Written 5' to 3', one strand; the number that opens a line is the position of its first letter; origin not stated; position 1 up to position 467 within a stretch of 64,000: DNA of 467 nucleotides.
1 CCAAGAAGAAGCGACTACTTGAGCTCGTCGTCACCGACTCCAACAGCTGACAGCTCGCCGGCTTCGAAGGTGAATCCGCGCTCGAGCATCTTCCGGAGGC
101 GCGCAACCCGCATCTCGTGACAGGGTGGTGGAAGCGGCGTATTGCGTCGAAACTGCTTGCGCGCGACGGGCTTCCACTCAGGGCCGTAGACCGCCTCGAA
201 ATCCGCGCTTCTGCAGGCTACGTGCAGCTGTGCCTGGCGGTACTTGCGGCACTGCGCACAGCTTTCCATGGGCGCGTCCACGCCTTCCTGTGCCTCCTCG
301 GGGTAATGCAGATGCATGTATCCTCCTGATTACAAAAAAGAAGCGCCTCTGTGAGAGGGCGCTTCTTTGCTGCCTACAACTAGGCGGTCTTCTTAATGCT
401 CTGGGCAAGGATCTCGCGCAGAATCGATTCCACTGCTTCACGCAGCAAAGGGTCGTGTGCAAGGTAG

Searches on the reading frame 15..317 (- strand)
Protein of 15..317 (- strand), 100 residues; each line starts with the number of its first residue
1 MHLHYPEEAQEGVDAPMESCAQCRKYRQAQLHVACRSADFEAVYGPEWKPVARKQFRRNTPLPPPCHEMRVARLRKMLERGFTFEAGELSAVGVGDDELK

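Call 22: find_encoding_contigs(protein=window:15-317:-, flank=10000, max_places=3)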
Protein window:15-317:- (100 aa): 2 contigs read that carry it; 2 places shown.
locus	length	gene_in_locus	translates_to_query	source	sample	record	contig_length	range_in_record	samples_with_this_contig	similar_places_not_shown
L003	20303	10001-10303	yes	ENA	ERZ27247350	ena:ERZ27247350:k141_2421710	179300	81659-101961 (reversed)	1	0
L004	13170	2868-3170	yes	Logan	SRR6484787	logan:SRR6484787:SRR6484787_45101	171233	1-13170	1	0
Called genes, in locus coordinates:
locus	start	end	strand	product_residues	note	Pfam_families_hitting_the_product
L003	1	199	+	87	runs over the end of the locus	-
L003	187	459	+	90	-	-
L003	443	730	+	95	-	-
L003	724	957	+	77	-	-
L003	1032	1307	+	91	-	-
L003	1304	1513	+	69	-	-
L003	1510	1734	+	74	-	-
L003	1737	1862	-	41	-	-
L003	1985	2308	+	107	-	-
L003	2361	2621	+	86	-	-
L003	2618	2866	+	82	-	-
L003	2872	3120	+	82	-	-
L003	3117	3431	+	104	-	-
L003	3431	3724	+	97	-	-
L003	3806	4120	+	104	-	-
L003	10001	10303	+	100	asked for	-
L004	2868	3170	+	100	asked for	-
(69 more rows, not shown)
